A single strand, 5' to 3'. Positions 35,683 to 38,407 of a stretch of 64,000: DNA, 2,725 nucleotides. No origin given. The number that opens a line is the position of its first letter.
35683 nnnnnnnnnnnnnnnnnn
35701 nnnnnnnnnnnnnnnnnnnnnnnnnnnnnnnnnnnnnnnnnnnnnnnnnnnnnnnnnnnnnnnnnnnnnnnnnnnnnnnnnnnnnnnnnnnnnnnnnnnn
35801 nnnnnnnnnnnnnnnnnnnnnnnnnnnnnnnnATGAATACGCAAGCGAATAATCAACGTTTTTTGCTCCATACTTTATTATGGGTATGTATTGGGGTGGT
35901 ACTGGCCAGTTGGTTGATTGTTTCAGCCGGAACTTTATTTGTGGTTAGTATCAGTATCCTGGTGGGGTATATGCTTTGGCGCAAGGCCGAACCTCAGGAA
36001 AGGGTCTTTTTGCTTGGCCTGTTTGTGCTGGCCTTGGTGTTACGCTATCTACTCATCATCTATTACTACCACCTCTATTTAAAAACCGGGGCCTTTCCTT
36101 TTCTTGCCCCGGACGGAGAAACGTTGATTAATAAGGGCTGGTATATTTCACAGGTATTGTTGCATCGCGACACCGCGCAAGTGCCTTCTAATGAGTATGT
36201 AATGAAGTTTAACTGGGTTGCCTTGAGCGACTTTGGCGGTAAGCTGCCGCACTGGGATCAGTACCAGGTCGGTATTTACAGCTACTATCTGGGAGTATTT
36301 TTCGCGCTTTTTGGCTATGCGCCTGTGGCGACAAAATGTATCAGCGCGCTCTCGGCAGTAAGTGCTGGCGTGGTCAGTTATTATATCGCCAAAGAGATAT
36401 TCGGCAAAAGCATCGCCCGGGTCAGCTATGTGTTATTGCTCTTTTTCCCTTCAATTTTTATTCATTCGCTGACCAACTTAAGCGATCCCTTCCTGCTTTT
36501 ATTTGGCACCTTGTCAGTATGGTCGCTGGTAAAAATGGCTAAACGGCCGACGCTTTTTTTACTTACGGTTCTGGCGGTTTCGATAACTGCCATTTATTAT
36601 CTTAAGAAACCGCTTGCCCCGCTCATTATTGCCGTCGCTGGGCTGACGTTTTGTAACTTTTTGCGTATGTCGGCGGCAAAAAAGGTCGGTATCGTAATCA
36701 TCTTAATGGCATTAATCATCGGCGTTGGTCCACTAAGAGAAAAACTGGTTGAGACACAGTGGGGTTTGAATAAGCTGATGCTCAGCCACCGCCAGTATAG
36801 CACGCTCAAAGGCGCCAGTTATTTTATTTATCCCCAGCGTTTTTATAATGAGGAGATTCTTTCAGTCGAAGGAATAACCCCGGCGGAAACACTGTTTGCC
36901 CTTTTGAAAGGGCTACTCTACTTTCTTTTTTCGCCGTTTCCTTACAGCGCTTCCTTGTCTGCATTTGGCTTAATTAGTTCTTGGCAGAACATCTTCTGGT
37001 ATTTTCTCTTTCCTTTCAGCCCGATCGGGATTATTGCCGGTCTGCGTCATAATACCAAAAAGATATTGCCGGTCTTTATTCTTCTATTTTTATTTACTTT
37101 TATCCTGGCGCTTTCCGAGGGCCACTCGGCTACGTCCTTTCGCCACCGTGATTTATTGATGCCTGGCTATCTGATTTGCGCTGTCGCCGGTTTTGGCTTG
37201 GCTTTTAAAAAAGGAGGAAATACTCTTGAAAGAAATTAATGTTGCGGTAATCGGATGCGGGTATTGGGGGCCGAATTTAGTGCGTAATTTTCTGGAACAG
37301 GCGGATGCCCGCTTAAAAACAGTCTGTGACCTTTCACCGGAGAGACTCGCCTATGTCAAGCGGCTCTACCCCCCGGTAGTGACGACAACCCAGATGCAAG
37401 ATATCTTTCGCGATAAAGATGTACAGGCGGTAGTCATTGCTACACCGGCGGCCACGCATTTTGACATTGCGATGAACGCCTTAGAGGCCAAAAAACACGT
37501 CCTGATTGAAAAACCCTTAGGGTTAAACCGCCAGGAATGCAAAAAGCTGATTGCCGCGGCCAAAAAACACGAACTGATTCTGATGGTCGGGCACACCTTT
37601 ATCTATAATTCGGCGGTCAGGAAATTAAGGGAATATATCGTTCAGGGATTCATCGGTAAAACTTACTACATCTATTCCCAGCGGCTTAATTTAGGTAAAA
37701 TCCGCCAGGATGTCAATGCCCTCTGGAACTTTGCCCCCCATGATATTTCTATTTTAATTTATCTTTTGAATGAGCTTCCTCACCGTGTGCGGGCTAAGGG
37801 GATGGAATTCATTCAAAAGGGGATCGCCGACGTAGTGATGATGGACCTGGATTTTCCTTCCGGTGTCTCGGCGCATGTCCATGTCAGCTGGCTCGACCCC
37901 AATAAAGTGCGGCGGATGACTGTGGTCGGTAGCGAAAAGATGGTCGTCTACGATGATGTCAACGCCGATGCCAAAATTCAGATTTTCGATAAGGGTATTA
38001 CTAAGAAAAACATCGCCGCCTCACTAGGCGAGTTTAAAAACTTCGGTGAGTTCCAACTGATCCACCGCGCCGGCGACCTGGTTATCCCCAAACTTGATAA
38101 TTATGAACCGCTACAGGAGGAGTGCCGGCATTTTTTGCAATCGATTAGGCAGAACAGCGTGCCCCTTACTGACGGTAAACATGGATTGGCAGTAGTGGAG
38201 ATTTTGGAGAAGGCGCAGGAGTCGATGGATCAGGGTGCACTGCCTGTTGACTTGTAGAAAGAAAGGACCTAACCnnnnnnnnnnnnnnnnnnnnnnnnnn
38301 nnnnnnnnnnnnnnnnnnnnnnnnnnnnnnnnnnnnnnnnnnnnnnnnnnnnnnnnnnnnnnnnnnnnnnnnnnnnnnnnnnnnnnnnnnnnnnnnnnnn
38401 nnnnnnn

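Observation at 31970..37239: DPM1-like GT2 followed by three consecutive ArnT/PMT-like GT-C membrane transferases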

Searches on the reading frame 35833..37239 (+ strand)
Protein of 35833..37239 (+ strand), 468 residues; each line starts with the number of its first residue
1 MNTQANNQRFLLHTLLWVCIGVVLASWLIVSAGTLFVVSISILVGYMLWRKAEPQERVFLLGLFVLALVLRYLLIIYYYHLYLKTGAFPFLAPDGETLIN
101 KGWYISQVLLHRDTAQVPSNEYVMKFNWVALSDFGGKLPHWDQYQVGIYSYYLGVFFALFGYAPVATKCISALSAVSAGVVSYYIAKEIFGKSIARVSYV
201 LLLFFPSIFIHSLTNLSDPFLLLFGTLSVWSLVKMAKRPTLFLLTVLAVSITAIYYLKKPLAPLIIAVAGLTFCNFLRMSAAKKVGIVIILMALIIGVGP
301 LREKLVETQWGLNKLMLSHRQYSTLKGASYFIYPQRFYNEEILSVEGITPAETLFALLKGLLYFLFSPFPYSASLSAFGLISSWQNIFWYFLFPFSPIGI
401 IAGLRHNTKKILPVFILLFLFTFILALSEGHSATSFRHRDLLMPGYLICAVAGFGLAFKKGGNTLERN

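Call 5: search_protein_families(library=pfam, proteins=[window:35833-37239:+], max_evalue=0.01)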
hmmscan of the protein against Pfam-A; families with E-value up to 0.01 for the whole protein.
window:35833-37239:+ (468 aa): 1 family
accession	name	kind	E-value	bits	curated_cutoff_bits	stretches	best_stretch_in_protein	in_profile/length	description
PF13231.12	PMT_2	-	3.1e-08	34.4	26.1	1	150-296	7-153/160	Dolichyl-phosphate-mannose-protein mannosyltransferase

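Call 6: search_protein_families(library=ncbifam, proteins=[window:35833-37239:+], max_evalue=0.01)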
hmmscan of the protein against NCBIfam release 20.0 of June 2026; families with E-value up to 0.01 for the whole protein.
window:35833-37239:+ (468 aa): 0 families

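Call 21: find_homologous_proteins(query=window:35833-37239:+, max_evalue=0.001)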
Query window:35833-37239:+ (468 aa): 11 proteins with E <= 0.001 among 8000 candidates.
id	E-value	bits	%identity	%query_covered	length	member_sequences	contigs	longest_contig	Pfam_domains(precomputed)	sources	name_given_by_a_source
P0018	0.0e+0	1027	100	100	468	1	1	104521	PF13231.13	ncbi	ncbi:MAG: glycosyltransferase family 39 protein [Candidatus Omnitrophota bacterium]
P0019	4.4e-45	173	31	95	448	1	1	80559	PF13231.13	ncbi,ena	-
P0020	3.0e-43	167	31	86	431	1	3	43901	PF13231.13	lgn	-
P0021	2.9e-39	153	28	98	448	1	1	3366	-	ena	-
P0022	9.8e-35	138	28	89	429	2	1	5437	-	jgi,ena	-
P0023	2.3e-26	111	29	100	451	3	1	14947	PF13231.13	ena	-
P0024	3.9e-25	107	31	65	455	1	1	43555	PF13231.13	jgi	jgi:hypothetical protein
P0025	7.8e-25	106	26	90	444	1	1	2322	PF13231.13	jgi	-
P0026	2.2e-16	78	26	97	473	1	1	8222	-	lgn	-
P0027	2.9e-14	71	29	81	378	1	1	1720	-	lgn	-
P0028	3.9e-11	61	26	69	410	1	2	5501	PF13231.13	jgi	jgi:4-amino-4-deoxy-L-arabinose transferase-like glycosyltransferase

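Call 23: find_encoding_contigs(protein=P0019, flank=10000, max_places=2)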
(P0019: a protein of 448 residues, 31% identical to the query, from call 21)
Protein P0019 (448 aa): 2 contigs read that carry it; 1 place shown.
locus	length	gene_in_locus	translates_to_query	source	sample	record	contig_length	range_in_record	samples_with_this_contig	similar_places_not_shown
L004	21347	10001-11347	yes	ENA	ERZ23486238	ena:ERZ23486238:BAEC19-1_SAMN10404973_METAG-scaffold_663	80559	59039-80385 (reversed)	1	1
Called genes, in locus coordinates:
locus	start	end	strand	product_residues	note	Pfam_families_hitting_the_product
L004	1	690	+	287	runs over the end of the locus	?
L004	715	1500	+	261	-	PF00483:NTP_transferase, PF12804:NTP_transf_3 (weak)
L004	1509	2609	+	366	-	PF01073:3Beta_HSD (faint), PF01370:Epimerase, PF02719:Polysacc_synt_2, PF04321:RmlD_sub_bind, PF16363:GDP_Man_Dehyd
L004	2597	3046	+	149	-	PF00908:dTDP_sugar_isom (weak)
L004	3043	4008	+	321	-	PF01073:3Beta_HSD, PF01370:Epimerase, PF02719:Polysacc_synt_2, PF04321:RmlD_sub_bind, PF16363:GDP_Man_Dehyd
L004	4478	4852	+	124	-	PF02002:TFIIE_alpha (weak), PF13412:HTH_24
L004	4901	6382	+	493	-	PF01943:Polysacc_synt, PF13440:Polysacc_synt_3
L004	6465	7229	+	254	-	PF13578:Methyltransf_24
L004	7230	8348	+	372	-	PF13439:Glyco_transf_4, PF00534:Glycos_transf_1, PF13692:Glyco_trans_1_4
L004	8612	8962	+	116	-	PF13632:Glyco_trans_2_3 (weak)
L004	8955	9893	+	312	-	PF13489:Methyltransf_23, PF07021:MetW, PF13847:Methyltransf_31, PF08241:Methyltransf_11, PF08242:Methyltransf_12 (weak), PF13649:Methyltransf_25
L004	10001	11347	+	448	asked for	PF13231:PMT_2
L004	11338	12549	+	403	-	PF13439:Glyco_transf_4, PF13579:Glyco_trans_4_4, PF00534:Glycos_transf_1, PF13692:Glyco_trans_1_4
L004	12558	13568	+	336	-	PF08003:Methyltransf_9 (weak), PF13489:Methyltransf_23, PF08241:Methyltransf_11, PF08242:Methyltransf_12, PF13649:Methyltransf_25, PF13847:Methyltransf_31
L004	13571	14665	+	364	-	PF13439:Glyco_transf_4 (weak), PF13692:Glyco_trans_1_4, PF00534:Glycos_transf_1, PF13524:Glyco_trans_1_2 (weak)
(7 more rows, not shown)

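Call 31: search_solved_structures(query=A3, max_evalue=10, show_alignments=1)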
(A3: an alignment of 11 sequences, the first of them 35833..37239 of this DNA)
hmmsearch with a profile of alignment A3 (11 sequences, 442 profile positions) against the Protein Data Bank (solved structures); distinct sequences matched with E-value up to 10: 0.

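Call 43: predict_structure(alignment_id=A3)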
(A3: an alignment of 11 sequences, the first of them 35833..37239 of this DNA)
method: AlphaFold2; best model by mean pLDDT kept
length: 468 residues; sequences in the alignment: 11
mean_pLDDT: 75.3   pTM: 0.79
mean pLDDT of the five models: 75.3, 75.2, 74.7, 73.6, 72.6
residues with pLDDT >= 90: 127; 70-90: 169; 50-70: 121; < 50: 51
segments of 3 or more residues with pLDDT < 50: 1-3, 25-29, 118-130, 297-308, 325-327, 462-464, 466-468
pLDDT, mean of each block of 10 residues (from residue 1): 57 72 52 86 93 92 95 88 65 71 86 58 43 67 74 92 89 95 95 95 89 85 93 87 90 81 68 67 67 51 42 59 52 68 60 81 73 52 75 92 89 87 72 71 92 84 44
secondary structure, 60 per line:
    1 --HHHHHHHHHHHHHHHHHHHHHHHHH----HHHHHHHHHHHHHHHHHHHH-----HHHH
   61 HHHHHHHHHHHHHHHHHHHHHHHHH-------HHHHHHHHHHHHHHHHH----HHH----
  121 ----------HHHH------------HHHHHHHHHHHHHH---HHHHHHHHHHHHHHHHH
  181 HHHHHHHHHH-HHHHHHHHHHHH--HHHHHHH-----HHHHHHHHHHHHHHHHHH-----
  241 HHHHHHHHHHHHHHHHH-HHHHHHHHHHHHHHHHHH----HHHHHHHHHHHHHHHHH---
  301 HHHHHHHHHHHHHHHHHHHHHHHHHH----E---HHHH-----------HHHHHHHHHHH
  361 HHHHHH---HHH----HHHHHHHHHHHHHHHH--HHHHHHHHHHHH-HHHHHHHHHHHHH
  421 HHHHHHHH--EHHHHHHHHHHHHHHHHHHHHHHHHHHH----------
elements in order: H3-27 H32-51 H57-85 H93-109 H131-134 H147-160 H164-190 H192-203 H206-212 H218-235 H241-257 H259-276 H281-297 H301-326 H335-338 H350-366 H377-392 H395-406 H408-428 H432-458

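Call 46: fold_search(model_id=the predicted structure, library=pdb)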
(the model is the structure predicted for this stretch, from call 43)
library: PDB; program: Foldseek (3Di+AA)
matches with E <= 10: 135; with E <= 0.001: 0
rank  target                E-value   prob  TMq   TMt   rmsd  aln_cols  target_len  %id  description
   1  6gxc_A                2.8e-03  1.00  0.45  0.32  10.5       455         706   13  Bacterial oligosaccharyltransferase PglB in complex with an inhibitory peptide and a reactive lipid-linked oligosaccha (released 2018-11-14)
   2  5ogl_A                6.7e-03  1.00  0.45  0.32  10.5       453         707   13  Structure of bacterial oligosaccharyltransferase PglB in complex with an acceptor peptide and an lipid-linked oligosac (released 2017-10-25)
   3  8b6l_I                1.2e-02  1.00  0.35  0.25  15.6       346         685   14  Subtomogram average of the human Sec61-TRAP-OSTA-translocon (released 2022-12-07)
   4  9s6s_A                2.6e-02  0.99  0.25  0.22  13.7       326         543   13  Ternary cryo-EM structure of human ALG9 with Dol25-PP-GlcNAc2Man6, Dol25-P-Man and Fab (released 2026-03-18)
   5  5f15                  2.8e-02  1.00  0.36  0.32   9.6       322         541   14  Crystal Structure of ArnT from Cupriavidus metallidurans bound to Undecaprenyl phosphate (released 2016-02-17)
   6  6s7o_A                3.1e-02  1.00  0.34  0.25  16.1       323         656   15  Cryo-EM structure of human oligosaccharyltransferase complex OST-A (released 2019-12-18)
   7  8pn9_A                3.8e-02  1.00  0.37  0.28  15.7       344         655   14  Structure of human oligosaccharyltransferase OST-A complex bound to NGI-1 (released 2024-05-08)
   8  3rce_A                4.4e-02  1.00  0.43  0.31  12.4       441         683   14  Bacterial oligosaccharyltransferase PglB (released 2011-06-15)
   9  5ezm                  4.8e-02  1.00  0.34  0.30  10.0       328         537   15  Crystal Structure of ArnT from Cupriavidus metallidurans in the apo state (released 2016-02-17)
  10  7e9s_A                5.9e-02  1.00  0.35  0.21  14.1       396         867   11  Archaeal oligosaccharyltransferase AglB from Archaeoglobus fulgidus in complex with an inhibitory peptide and a dolich (released 2021-09-08)
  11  9n9j_I                5.9e-02  1.00  0.44  0.31  15.3       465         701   14  Structure of a GRP94 folding intermediate engaged with a CCDC134- and FKBP11-bound secretory translocon (released 2025-11-19)
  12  7zlg_A                6.9e-02  0.99  0.41  0.31  13.2       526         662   12  Cryo-EM structure of C-mannosyltransferase CeDPY19, in complex with acceptor peptide and bound to CMT2-Fab and anti-Fa (released 2023-01-11)
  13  9s6u_A                7.2e-02  0.98  0.28  0.24  13.8       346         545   13  Ternary cryo-EM structure of human ALG9 with Dol25-PP-GlcNAc2Man8, Dol25-P-Man and Fab (released 2026-03-18)
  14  5gmy_A                7.5e-02  0.97  0.29  0.18  15.1       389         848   12  Crystal structure of the Archaeoglobus fulgidus oligosaccharyltransferase (O29867_ARCFU) tethered with an acceptor pep (released 2017-02-01)
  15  3wak                  8.4e-02  0.99  0.34  0.20  15.2       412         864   12  Crystal structure of the Archaeoglobus fulgidus oligosaccharyltransferase (O29867_ARCFU) in the apo form (released 2013-10-30)
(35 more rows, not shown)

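Call 56: search_protein_representatives(alignment_id=A3)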
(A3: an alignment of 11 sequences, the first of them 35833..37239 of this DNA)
Query: 11 sequences, 442 profile positions. Proteins with E-value up to 0.001 (for the whole library): 31147; up to 1e-10: 6350; up to 1e-30: 1320. The best 150 are listed.
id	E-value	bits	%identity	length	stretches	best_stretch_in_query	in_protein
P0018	4.6e-151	520.1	-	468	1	4-441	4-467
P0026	7.7e-143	493.0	-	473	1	1-436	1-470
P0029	1.6e-132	459.0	-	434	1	6-433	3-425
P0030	1.9e-102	359.9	-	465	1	10-431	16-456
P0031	6.0e-102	358.2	-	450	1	10-432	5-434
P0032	3.1e-99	349.3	-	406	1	49-429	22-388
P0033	3.3e-98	345.9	-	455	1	9-435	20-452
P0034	1.2e-97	344.1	-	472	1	5-431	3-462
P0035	3.7e-95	335.9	-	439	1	5-434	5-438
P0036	3.8e-95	335.8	-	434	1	9-434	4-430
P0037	4.1e-95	335.7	-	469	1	9-435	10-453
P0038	6.4e-95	335.1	-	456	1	8-438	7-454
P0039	3.3e-94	332.7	-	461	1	11-436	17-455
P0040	6.3e-94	331.8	-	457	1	8-435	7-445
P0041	6.5e-94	331.8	-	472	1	7-435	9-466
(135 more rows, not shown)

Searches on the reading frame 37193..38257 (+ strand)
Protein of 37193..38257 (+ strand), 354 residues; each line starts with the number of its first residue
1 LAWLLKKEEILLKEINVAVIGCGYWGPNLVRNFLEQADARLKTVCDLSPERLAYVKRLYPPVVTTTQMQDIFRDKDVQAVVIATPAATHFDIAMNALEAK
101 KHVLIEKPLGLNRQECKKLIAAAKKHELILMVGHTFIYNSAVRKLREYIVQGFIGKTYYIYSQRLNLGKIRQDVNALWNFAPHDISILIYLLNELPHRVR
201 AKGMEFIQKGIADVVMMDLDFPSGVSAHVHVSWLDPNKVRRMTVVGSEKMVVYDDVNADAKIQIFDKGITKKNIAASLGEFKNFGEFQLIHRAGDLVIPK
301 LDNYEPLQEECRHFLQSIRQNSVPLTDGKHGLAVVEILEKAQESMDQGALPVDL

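Call 5: search_protein_families(library=pfam, proteins=[window:37193-38257:+], max_evalue=0.01)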
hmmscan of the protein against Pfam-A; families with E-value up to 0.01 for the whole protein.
window:37193-38257:+ (354 aa): 7 families
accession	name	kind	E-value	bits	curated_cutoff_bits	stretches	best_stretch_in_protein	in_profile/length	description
PF01408.29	GFO_IDH_MocA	-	2.9e-27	96.2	24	1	15-134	1-120/120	Oxidoreductase family, NAD-binding Rossmann fold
PF22725.1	GFO_IDH_MocA_C3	-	1.5e-13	51.3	27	1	142-251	1-123/124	GFO/IDH/MocA C-terminal domain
PF02894.22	GFO_IDH_MocA_C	-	4.9e-07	30.2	22.9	1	176-354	42-218/218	Oxidoreductase family, C-terminal alpha/beta domain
PF03447.22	NAD_binding_3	-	2e-06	28.9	24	1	21-128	1-111/116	Homoserine dehydrogenase, NAD binding domain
PF02629.25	CoA_binding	-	2.7e-05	25.3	22.3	1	13-100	2-87/97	CoA binding domain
PF03807.23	F420_oxidored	-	0.00016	22.7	21.6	1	17-105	2-89/94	NADP oxidoreductase coenzyme F420-dependent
PF01118.30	Semialdhyde_dh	-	0.0087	16.9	26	0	16-103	1-93/121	Semialdehyde dehydrogenase, NAD binding domain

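Call 6: search_protein_families(library=ncbifam, proteins=[window:37193-38257:+], max_evalue=0.01)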
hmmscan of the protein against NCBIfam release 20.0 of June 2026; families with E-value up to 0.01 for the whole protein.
window:37193-38257:+ (354 aa): 14 families
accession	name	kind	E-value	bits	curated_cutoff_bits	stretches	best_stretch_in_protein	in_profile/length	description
NF040723.1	UDP-GlcNAcDh_Arch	equivalog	1.5e-49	169.1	450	2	15-272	1-254/302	UDP-N-acetylglucosamine 3-dehydrogenase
TIGR04380.1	myo_inos_iolG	equivalog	1.4e-32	112.9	355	1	15-269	2-268/330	inositol 2-dehydrogenase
NF041392.1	XylDh_Gfo6_Halo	equivalog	2.8e-22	79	350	1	13-164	15-170/350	D-xylose 1-dehydrogenase Gfo6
NF008607.0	PRK11579.1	subfamily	9.1e-20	70.9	330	1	14-179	4-164/346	oxidoreductase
NF052479.1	LevoglcsnDh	equivalog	1.2e-18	66.9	650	1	14-158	3-155/386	levoglucosan dehydrogenase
NF052679.1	InsChiInosDhIolG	equivalog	9.1e-15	54.5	540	1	15-200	3-193/343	bifunctional inositol 2-dehydrogenase/D-chiro-inositol 1-dehydrogenase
NF058561.1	BT_2158_fam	equivalog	3.6e-14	52.2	750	1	14-158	35-178/487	glycoside 3-dehydrogenase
NF058563.1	BT_2159_fam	equivalog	5e-14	52.1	650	1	15-157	1-143/350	disaccharide 3-dehydrogenase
NF007574.0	PRK10206.1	equivalog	3.1e-12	46.2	352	1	58-157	47-146/345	oxidoreductase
NF003989.0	PRK05472.1-3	equivalog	0.00016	21.6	177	1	13-97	84-168/215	redox-sensing transcriptional repressor Rex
NF003990.0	PRK05472.1-4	equivalog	0.00067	19.3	233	0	12-96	82-166/214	redox-sensing transcriptional repressor Rex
NF003995.0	PRK05472.2-4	subfamily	0.00077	19.1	126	1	13-98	82-167/213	redox-sensing transcriptional repressor Rex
NF035922.1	Trp_DH_ScyB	equivalog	0.0029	16.7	600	1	11-77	165-226/346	tryptophan dehydrogenase ScyB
NF003993.0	PRK05472.2-2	equivalog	0.0036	16.9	217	0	13-104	82-173/212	redox-sensing transcriptional repressor Rex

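Call 64: search_solved_structures(query=window:37193-38257:+, max_evalue=1e-15, show_alignments=0)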
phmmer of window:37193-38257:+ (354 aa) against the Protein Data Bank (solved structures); distinct sequences matched with E-value up to 1e-15: 9.
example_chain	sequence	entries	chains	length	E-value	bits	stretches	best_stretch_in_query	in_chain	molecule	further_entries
3c1a_A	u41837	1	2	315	8.8e-27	97.5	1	15-259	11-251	Putative oxidoreductase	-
6z3c_AAA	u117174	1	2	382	3.3e-20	75.9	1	12-166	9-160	Gfo/Idh/MocA family oxidoreductase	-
6z3b_A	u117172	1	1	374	3.5e-20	75.8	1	12-166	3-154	Gfo/Idh/MocA family oxidoreductase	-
6z3b_B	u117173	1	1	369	4.8e-20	75.3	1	13-166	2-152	Gfo/Idh/MocA family oxidoreductase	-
6o15_A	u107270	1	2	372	9.3e-19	71.1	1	15-228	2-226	Uncharacterized oxidoreductase YjhC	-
7bvj_A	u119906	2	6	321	5.5e-18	68.5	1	19-259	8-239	Oxidoreductase, NAD-binding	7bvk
3ezy_A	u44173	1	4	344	1e-17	67.7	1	15-257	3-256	Dehydrogenase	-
3e82_A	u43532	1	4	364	5.1e-17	65.4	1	14-201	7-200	Putative oxidoreductase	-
3ec7_A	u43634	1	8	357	2e-16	63.4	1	16-200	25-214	Putative Dehydrogenase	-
